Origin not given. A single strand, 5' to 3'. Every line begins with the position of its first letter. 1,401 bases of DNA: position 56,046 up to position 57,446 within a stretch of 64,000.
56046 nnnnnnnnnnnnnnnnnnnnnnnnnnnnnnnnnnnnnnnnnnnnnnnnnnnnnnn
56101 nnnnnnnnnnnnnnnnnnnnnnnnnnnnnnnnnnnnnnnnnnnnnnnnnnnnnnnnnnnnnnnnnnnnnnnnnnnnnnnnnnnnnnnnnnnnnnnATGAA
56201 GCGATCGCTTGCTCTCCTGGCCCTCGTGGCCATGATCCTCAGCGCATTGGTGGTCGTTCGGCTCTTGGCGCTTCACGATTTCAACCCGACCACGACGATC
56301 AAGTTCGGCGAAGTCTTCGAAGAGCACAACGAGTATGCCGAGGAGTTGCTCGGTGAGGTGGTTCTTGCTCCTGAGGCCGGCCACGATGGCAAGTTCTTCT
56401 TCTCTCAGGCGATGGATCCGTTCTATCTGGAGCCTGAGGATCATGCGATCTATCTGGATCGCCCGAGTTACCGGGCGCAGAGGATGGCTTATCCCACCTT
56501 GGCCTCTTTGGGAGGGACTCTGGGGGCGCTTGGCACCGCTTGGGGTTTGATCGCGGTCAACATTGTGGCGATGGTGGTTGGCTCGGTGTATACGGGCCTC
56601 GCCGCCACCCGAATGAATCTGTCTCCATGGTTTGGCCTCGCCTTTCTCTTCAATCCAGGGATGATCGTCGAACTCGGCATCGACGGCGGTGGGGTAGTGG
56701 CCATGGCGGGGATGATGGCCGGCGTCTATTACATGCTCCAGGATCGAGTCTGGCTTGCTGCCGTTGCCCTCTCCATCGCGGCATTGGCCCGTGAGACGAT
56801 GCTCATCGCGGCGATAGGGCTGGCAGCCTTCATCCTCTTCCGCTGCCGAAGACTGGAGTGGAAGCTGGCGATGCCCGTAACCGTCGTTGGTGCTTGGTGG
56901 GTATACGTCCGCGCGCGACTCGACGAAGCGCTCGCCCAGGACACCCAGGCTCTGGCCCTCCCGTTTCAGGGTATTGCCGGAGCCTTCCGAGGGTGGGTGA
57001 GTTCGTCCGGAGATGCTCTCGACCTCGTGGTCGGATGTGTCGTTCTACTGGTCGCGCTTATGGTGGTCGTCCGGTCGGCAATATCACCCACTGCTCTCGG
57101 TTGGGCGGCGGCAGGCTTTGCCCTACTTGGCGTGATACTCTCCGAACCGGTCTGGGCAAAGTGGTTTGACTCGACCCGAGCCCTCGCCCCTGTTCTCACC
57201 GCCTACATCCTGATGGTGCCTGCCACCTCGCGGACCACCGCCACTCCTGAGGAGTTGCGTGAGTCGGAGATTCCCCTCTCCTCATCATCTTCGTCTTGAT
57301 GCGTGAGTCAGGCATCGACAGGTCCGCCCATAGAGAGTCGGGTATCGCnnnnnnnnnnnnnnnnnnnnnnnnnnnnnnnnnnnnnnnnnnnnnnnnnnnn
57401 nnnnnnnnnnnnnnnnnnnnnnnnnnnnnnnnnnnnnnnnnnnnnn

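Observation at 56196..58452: Tandem paralogous polytopic membrane proteins with a conserved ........…DP….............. periplasmic loop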

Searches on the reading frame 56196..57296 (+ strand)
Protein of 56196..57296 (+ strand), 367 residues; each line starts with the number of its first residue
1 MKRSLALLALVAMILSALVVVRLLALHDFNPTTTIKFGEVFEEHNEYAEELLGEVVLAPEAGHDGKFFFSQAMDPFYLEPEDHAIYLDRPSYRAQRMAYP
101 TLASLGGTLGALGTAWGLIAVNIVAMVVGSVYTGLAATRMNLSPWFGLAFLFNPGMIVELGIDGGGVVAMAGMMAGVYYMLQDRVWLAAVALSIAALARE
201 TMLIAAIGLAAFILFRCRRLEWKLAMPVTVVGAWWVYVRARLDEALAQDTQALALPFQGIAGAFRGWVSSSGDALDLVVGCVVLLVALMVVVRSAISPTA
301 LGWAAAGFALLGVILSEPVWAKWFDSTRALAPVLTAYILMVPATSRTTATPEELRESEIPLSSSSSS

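Call 4: search_protein_families(library=pfam, proteins=[window:56196-57296:+], max_evalue=1)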
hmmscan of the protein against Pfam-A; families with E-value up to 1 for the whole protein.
window:56196-57296:+ (367 aa): 2 families
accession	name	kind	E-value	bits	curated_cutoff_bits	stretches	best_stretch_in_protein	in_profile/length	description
PF06728.19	PIG-U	-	0.42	10.1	24.5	1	141-204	119-182/378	GPI transamidase subunit PIG-U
PF09852.15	DUF2079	-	0.43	10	28.2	1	110-238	58-190/459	Predicted membrane protein (DUF2079)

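Call 5: search_protein_families(library=ncbifam, proteins=[window:56196-57296:+], max_evalue=1)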
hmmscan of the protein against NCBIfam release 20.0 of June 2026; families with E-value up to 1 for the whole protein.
window:56196-57296:+ (367 aa): 1 family
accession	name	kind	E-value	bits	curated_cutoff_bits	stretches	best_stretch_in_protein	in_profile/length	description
NF046093.1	AZOBR_p60025_fam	subfamily_domain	3e-37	128.1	150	1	2-232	2-227/232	AZOBR_p60025 family cell surface glycopolymer formation protein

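Call 9: find_homologous_proteins(query=window:56196-57296:+, max_evalue=0.001)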
Query window:56196-57296:+ (367 aa): 119 proteins with E <= 0.001 among 8000 candidates.
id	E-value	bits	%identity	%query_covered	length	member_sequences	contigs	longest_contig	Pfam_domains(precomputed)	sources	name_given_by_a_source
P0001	7.2e-232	787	100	100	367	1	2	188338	-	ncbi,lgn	ncbi:MAG: hypothetical protein ACLFRT_14695 [Actinomycetota bacterium]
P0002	1.9e-184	631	78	100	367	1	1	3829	-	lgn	-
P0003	2.8e-182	624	77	100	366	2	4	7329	-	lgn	-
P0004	9.7e-170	582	73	98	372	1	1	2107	-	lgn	-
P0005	2.8e-169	581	72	98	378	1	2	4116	-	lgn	-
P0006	2.7e-150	519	68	94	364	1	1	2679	-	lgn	-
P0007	7.5e-149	514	65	98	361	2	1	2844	-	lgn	-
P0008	2.0e-148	512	67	93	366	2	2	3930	-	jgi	jgi:hypothetical protein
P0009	3.0e-148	512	66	98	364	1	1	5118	-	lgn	-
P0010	3.8e-147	508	68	93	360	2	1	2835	-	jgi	jgi:hypothetical protein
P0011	9.2e-147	507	64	98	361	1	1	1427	-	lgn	-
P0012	2.9e-146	505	67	93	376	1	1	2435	-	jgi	jgi:hypothetical protein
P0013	5.5e-146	504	64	95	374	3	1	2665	-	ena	-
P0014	7.1e-146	504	68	92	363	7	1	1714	-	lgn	-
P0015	4.6e-145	501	64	99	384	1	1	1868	-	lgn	-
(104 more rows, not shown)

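Call 10: search_solved_structures(query=window:56196-57296:+, max_evalue=10)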
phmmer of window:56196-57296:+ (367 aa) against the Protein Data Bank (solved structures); distinct sequences matched with E-value up to 10: 1.
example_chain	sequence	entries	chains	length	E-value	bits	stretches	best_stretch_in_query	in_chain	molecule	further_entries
1mn7_A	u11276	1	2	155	0.35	13.2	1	142-179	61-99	NDP kinase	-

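Call 14: search_solved_structures(query=A1, max_evalue=10, show_alignments=3)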
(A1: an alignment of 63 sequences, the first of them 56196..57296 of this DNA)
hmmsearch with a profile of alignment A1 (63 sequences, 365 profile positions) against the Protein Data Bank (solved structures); distinct sequences matched with E-value up to 10: 0.

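Call 18: find_related_loci(query=A1, collection=genome_contigs, flank=10000)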
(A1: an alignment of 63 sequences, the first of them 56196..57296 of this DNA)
Query A1 (367 aa) in genome_contigs; peptide patterns used: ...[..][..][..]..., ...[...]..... (x = any residue, [..] = any of these).
275 stretches matched a pattern; 106 encode a relative of the query (tblastn E <= 1e-3); the best 80 are kept; 79 distinct loci.
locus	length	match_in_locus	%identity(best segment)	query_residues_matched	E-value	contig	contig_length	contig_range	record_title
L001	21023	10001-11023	61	1-341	3e-144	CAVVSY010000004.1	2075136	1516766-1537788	MAG: uncultured bacterium isolate MFD02840.bin.2.66 genome assembly, contig: contig_13297, whole genome shotgun sequence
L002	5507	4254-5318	58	1-355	4e-127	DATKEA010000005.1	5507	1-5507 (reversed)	MAG TPA_asm: Acidimicrobiia bacterium isolate SMAG_U14487 k141_3407778, whole genome shotgun sequence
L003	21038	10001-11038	56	1-346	2e-118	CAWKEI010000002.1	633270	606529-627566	MAG: uncultured Acidobacteriota bacterium isolate MFD08497.bin.1.135 genome assembly, contig: contig_109116, whole genom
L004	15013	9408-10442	54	3-346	2e-110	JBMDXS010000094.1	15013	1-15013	MAG: Acidimicrobiia bacterium isolate FBaSoil1_17 FBaSoil1_contig94, whole genome shotgun sequence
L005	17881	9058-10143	59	1-362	9e-132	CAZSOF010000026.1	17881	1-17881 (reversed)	MAG TPA_asm: uncultured Acidimicrobiaceae bacterium isolate SRP321284_co1_142 genome assembly, contig: NODE_3767_length_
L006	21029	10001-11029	47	7-355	4e-99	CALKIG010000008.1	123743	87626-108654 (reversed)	MAG TPA_asm: uncultured actinobacterium isolate SRR7515930_bin.12_CONCOCT_v1.1_MAG genome assembly, contig: ERZ869936.88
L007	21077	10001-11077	46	7-365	6e-94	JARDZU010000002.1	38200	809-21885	MAG: Acidimicrobiia bacterium isolate C_No_T0_bin.14 scaffold_73, whole genome shotgun sequence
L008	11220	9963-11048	44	1-355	3e-90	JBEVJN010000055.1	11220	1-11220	MAG: Acidimicrobiia bacterium isolate T4R1BO.metabat2.227 T4R1BO.metabat2.227_k133_44140686, whole genome shotgun sequen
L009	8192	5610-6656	43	8-354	6e-83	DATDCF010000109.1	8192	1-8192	MAG TPA_asm: Acidimicrobiia bacterium isolate SMAG_U141 k141_1314460, whole genome shotgun sequence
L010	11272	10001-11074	42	8-367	4e-82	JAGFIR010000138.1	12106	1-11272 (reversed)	MAG: Acidimicrobiales bacterium isolate mag.2 k127_1281013, whole genome shotgun sequence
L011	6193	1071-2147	45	3-358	4e-81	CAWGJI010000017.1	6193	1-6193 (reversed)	MAG: uncultured Acidobacteriota bacterium isolate MFD05684.bin.1.84 genome assembly, contig: contig_83443, whole genome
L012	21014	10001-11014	43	7-342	4e-80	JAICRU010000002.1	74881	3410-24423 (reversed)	MAG: Acidimicrobiia bacterium isolate TY_ISSM_2_bin.47 k141_5282645_length_74881_cov_10.9981, whole genome shotgun seque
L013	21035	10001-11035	44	2-346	3e-79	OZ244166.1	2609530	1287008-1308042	MAG: Acidimicrobiia bacterium isolate d3657b15-20e7-4375-8b11-4b40448e64b8 genome assembly, chromosome: 1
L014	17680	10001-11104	44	2-365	3e-79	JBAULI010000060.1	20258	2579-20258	MAG: Acidimicrobiia bacterium isolate MFD09314_ilm_asm_bin41 k127_104545, whole genome shotgun sequence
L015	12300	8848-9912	42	8-360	5e-79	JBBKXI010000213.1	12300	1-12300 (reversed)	MAG: Acidimicrobiia bacterium isolate metabat_bins.171 k119_2005018, whole genome shotgun sequence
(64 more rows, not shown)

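Call 28: predict_structure(alignment_id=A1)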
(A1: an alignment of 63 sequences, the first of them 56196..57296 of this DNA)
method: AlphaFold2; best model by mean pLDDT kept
length: 367 residues; sequences in the alignment: 63
mean_pLDDT: 93.5   pTM: 0.90
mean pLDDT of the five models: 93.5, 93.1, 92.6, 92.1, 91.6
residues with pLDDT >= 90: 322; 70-90: 19; 50-70: 26; < 50: 0
segments of 3 or more residues with pLDDT < 50: none
pLDDT, mean of each block of 10 residues (from residue 1): 93 98 98 97 97 97 96 97 93 94 98 98 99 98 98 97 95 99 98 98 98 97 98 95 68 90 95 93 97 97 98 95 95 98 83 57 60
secondary structure, 60 per line:
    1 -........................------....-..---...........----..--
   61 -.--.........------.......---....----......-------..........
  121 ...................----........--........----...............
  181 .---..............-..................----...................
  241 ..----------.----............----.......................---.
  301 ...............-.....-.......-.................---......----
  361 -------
elements in order: H2-25 H32-35 H42-52 H65-73 H80-86 H90-93 H98-103 H111-139 H144-151 H154-161 H166-181 H185-198 H200-217 H222-242 H258-269 H274-296 H300-314 H317-321 H323-329 H331-347 H351-356

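Call 34: search_protein_representatives(alignment_id=A1)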
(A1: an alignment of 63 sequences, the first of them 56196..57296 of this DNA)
Query: 63 sequences, 365 profile positions. Proteins with E-value up to 0.001 (for the whole library): 4761; up to 1e-10: 3636; up to 1e-30: 858. The best 150 are listed.
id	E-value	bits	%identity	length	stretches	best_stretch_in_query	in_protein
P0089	8.3e-154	528.2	-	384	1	5-360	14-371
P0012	1.2e-152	524.4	-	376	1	4-344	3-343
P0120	9.7e-143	491.8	-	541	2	7-245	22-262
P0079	5.2e-138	476.2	-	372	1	3-353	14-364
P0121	4.0e-134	463.4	-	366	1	7-351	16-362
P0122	1.6e-122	425.2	-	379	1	7-353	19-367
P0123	2.7e-120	417.9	-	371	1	6-356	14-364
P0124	1.8e-118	411.9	-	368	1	7-344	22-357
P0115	7.2e-116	403.3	-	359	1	5-351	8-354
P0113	1.3e-115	402.5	-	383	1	7-347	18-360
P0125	1.1e-114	399.5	-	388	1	9-347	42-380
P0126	2.5e-114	398.3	-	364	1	8-354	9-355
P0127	7.7e-112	390.1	-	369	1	7-350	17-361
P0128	2.0e-111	388.7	-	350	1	14-348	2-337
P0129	4.6e-110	384.2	-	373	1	5-350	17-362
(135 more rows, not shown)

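Call 36: search_solved_structures(query=A2, max_evalue=10, show_alignments=3)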
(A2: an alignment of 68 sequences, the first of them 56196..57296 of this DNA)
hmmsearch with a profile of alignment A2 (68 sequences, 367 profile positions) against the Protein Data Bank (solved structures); distinct sequences matched with E-value up to 10: 0.

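Call 37: search_protein_families(library=ncbifam, alignment_id=A2, max_evalue=0.001)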
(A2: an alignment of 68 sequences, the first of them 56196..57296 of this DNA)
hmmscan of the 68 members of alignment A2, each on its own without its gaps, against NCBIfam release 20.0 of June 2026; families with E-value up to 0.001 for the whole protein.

A. member 1, window:56196-57296:+ (367 aa): 1 family
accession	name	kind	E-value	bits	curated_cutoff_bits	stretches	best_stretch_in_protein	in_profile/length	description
NF046093.1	AZOBR_p60025_fam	subfamily_domain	3e-37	128.1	150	1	2-232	2-227/232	AZOBR_p60025 family cell surface glycopolymer formation protein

B. families by the number of members that match (of 68 scanned): 1 family
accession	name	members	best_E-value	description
NF046093.1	AZOBR_p60025_fam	68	3.4e-44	AZOBR_p60025 family cell surface glycopolymer formation protein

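Call 40: fold_search(model_id=the predicted structure, library=pdb)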
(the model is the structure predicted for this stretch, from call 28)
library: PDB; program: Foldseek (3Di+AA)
matches with E <= 10: 159; with E <= 0.001: 0
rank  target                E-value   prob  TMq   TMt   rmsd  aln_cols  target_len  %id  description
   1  7oci_F                6.7e-03  1.00  0.47  0.31  11.6       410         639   15  Cryo-EM structure of yeast Ost6p containing oligosaccharyltransferase complex (released 2022-02-16)
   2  7e9s_A                2.9e-02  1.00  0.47  0.24  10.6       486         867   10  Archaeal oligosaccharyltransferase AglB from Archaeoglobus fulgidus in complex with an inhibitory peptide and a dolich (released 2021-09-08)
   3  3wak                  4.0e-02  1.00  0.47  0.24  11.0       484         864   11  Crystal structure of the Archaeoglobus fulgidus oligosaccharyltransferase (O29867_ARCFU) in the apo form (released 2013-10-30)
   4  6s7o_A                4.7e-02  0.99  0.45  0.29   8.9       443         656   11  Cryo-EM structure of human oligosaccharyltransferase complex OST-A (released 2019-12-18)
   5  8pn9_A                4.9e-02  0.99  0.44  0.29   8.7       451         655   11  Structure of human oligosaccharyltransferase OST-A complex bound to NGI-1 (released 2024-05-08)
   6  5ezm                  7.5e-02  1.00  0.45  0.33   8.3       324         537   15  Crystal Structure of ArnT from Cupriavidus metallidurans in the apo state (released 2016-02-17)
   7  8agc_A                8.2e-02  0.99  0.46  0.28  14.8       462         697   13  Structure of yeast oligosaccharylransferase complex with lipid-linked oligosaccharide and non-acceptor peptide bound (released 2022-12-07)
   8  9s6s_A                1.0e-01  0.99  0.44  0.32   9.3       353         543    9  Ternary cryo-EM structure of human ALG9 with Dol25-PP-GlcNAc2Man6, Dol25-P-Man and Fab (released 2026-03-18)
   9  8b6l_I                1.0e-01  0.97  0.44  0.27  14.8       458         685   10  Subtomogram average of the human Sec61-TRAP-OSTA-translocon (released 2022-12-07)
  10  3waj                  1.2e-01  0.97  0.43  0.24  13.0       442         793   12  Crystal structure of the Archaeoglobus fulgidus oligosaccharyltransferase (O29867_ARCFU) complex with Zn and sulfate (released 2013-10-30)
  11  6s7t_A                1.3e-01  0.98  0.45  0.27  12.3       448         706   10  Cryo-EM structure of human oligosaccharyltransferase complex OST-B (released 2019-12-18)
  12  6c26_A                1.6e-01  0.97  0.40  0.26  14.9       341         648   12  The Cryo-EM structure of a eukaryotic oligosaccharyl transferase complex (released 2018-01-31)
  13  9n9j_I                2.0e-01  0.95  0.44  0.27  12.9       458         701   12  Structure of a GRP94 folding intermediate engaged with a CCDC134- and FKBP11-bound secretory translocon (released 2025-11-19)
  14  9s6u_A                2.1e-01  0.98  0.43  0.32   9.5       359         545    9  Ternary cryo-EM structure of human ALG9 with Dol25-PP-GlcNAc2Man8, Dol25-P-Man and Fab (released 2026-03-18)
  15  9s6r_A                2.3e-01  0.82  0.37  0.36  10.7       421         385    8  Ternary cryo-EM structure of yeast ALG3 with Dol25-PP-GlcNAc2Man5, Dol25-P-Man, and Fab (released 2026-03-18)
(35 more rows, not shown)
